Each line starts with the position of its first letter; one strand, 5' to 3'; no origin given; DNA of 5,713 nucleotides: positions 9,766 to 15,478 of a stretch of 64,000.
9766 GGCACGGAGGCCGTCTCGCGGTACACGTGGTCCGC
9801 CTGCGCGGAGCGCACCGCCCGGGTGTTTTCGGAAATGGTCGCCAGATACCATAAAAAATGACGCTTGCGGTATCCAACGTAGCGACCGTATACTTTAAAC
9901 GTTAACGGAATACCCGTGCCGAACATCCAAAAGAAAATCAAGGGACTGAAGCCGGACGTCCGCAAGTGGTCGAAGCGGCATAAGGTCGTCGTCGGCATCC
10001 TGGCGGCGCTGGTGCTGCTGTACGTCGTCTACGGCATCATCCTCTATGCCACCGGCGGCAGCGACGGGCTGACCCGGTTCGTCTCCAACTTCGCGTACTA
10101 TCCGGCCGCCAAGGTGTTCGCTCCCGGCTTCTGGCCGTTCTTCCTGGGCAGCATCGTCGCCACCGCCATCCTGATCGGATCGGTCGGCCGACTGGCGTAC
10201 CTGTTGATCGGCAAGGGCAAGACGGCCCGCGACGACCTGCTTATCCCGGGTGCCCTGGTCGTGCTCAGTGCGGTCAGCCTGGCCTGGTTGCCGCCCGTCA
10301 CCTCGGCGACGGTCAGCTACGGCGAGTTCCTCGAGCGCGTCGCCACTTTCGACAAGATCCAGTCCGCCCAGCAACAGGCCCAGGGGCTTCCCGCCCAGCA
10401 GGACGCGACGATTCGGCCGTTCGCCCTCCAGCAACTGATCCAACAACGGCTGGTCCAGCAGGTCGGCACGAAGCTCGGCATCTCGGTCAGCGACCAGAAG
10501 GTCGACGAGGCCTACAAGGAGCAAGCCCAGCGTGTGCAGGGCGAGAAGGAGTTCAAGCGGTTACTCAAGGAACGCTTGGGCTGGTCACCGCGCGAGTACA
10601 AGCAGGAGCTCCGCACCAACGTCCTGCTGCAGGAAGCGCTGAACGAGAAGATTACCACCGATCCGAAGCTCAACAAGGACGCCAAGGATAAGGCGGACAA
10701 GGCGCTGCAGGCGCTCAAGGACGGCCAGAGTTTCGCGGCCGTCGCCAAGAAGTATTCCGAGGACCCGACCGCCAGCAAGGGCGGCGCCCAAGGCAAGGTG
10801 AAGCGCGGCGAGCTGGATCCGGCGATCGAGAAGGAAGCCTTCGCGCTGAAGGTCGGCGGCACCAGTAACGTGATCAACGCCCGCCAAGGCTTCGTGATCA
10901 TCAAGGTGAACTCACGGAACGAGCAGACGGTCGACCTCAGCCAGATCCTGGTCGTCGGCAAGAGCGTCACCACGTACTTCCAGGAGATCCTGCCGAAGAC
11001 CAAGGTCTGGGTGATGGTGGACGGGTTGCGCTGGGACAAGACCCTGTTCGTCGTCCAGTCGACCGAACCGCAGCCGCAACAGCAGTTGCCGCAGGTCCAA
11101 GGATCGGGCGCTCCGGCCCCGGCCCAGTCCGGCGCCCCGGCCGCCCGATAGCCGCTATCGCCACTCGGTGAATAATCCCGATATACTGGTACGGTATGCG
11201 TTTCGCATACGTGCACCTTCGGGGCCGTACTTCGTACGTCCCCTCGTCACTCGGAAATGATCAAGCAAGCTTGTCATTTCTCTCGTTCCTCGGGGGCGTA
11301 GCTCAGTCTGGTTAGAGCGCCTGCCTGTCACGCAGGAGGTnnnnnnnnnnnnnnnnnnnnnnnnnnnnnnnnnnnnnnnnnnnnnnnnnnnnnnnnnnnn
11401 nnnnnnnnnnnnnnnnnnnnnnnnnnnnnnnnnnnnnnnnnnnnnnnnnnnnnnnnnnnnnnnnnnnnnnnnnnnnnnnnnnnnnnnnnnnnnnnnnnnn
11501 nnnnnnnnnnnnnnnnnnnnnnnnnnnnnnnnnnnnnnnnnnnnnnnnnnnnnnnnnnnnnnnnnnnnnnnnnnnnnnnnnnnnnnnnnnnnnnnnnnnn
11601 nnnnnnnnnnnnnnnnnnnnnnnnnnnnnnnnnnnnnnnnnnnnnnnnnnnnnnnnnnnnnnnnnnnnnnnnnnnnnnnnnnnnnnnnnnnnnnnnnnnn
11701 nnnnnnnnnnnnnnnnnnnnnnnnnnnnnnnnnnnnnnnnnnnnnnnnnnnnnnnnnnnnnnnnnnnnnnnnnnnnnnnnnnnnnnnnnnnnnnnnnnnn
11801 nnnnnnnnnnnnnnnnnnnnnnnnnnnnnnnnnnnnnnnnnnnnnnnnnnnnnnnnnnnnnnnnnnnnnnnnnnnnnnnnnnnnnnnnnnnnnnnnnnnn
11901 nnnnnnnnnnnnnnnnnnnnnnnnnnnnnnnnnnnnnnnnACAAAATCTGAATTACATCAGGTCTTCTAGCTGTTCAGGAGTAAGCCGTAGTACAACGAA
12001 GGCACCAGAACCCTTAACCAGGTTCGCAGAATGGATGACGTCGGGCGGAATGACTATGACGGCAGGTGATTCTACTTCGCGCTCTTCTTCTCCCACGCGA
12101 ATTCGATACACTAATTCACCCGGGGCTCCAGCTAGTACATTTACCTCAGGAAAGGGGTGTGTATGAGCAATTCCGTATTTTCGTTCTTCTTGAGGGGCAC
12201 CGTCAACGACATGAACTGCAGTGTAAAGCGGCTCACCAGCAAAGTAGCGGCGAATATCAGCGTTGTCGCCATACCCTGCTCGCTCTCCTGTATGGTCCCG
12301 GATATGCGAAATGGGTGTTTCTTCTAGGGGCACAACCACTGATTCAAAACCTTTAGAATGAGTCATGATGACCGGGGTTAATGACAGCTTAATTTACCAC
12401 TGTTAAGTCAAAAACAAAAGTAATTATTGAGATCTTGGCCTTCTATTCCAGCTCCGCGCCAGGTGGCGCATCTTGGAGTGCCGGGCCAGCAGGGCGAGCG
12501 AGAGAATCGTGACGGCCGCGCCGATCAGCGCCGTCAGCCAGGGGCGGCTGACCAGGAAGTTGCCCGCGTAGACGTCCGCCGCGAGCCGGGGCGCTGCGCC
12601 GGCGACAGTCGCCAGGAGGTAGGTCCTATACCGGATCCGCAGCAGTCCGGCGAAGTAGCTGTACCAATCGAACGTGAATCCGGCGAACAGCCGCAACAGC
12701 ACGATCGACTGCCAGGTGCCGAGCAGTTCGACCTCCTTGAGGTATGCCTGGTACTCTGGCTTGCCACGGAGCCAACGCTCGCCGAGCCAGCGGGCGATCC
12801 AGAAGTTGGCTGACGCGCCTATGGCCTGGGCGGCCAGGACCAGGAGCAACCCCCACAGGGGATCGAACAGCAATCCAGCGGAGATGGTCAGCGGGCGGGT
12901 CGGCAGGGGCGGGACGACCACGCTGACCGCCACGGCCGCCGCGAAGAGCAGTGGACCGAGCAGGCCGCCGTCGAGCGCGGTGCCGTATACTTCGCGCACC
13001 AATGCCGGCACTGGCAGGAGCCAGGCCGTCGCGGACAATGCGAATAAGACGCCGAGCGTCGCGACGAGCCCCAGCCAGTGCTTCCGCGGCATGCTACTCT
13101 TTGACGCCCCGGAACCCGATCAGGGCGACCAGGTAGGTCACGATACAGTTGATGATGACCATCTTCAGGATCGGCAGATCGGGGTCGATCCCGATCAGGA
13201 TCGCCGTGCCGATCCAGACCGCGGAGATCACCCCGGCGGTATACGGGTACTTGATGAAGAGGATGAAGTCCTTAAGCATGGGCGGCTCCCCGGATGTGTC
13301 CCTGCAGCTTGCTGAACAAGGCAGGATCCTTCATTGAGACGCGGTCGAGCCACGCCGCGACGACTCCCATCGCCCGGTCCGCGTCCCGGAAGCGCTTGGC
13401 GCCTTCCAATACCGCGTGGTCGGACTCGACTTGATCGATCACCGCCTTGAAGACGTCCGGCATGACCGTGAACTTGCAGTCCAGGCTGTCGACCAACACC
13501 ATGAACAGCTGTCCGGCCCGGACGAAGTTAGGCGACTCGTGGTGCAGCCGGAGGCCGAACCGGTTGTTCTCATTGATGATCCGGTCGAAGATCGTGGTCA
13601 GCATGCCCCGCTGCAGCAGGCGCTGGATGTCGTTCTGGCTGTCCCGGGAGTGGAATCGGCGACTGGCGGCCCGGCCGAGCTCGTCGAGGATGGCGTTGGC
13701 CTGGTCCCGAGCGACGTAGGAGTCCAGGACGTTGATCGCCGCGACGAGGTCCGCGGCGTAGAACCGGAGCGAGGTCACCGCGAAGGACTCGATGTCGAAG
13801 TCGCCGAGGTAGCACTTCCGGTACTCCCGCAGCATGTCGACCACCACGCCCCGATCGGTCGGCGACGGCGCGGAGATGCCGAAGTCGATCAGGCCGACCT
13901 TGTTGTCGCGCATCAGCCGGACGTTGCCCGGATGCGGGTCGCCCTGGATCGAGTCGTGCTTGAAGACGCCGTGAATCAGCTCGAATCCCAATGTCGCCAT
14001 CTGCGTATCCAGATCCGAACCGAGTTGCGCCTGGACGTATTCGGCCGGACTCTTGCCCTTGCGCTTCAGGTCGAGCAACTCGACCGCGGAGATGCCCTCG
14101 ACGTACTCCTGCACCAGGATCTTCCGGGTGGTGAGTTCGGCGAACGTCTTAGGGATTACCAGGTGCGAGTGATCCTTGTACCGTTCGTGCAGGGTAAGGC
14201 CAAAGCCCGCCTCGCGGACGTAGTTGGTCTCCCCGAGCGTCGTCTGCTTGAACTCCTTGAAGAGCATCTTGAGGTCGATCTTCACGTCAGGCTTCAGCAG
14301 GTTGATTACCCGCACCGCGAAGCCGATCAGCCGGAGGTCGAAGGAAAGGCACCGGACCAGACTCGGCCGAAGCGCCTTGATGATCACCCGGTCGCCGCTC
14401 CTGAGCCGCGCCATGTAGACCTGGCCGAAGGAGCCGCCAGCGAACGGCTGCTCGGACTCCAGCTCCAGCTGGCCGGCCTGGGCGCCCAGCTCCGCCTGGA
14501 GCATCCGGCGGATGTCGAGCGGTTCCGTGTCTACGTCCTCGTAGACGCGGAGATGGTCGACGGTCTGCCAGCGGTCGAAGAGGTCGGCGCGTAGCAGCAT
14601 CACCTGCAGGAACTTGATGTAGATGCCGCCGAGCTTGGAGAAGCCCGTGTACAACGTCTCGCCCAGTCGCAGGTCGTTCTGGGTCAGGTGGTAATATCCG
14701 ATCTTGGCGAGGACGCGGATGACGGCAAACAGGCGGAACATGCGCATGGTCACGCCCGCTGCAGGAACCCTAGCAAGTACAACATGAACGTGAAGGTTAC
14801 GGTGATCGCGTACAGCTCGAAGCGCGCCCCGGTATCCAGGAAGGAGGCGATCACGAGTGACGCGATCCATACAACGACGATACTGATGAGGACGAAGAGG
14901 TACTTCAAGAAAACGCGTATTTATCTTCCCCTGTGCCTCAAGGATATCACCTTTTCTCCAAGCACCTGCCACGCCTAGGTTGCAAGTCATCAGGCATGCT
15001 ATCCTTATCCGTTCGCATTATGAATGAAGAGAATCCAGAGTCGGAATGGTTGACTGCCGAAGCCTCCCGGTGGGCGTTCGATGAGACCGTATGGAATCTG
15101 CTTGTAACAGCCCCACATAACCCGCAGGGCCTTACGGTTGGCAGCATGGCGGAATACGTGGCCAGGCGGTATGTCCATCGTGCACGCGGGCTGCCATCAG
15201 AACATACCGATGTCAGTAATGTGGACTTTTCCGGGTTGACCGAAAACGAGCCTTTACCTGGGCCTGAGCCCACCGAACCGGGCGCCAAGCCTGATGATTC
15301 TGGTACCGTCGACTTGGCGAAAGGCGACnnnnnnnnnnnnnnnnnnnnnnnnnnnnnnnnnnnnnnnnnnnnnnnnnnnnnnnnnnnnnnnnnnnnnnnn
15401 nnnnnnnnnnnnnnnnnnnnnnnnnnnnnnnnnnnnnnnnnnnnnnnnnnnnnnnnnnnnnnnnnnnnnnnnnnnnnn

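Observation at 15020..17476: Large acidic, lower-GC protein with two DnaA domain-IV-like DNA-binding domains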

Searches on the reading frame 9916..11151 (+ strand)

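Call 13: search_protein_families(library=pfam, proteins=[window:9916-11151:+], max_evalue=0.001)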
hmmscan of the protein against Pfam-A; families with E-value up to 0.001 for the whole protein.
window:9916-11151:+ (411 aa): 6 families
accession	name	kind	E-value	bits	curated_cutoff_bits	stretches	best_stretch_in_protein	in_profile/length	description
PF00639.27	Rotamase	-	2.7e-18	67.2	21.7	1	251-332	13-96/97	PPIC-type PPIASE domain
PF13616.12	Rotamase_3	-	2.3e-16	60.8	22.5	1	250-333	30-114/116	PPIC-type PPIASE domain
PF13145.12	Rotamase_2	-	4.5e-11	44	27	1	255-343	31-118/121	PPIC-type PPIASE domain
PF13624.11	SurA_N_3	-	9.1e-10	39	27.2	1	132-240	48-160/162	SurA-like N-terminal domain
PF13623.11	SurA_N_2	-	3.6e-08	33.8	28.5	1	131-205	49-124/145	SurA-like N-terminal domain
PF09312.16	SurA_N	-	3.3e-06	27.7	30.8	1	149-240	27-116/118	SurA N-terminal domain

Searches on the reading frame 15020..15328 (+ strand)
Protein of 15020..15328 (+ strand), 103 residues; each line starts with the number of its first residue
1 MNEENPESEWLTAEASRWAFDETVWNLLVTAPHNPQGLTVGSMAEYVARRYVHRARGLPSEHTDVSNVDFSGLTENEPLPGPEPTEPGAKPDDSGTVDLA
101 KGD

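Call 6: search_protein_families(library=pfam, proteins=[window:15020-15328:+], max_evalue=10)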
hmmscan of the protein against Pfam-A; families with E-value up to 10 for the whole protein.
seq(103 aa): 0 families
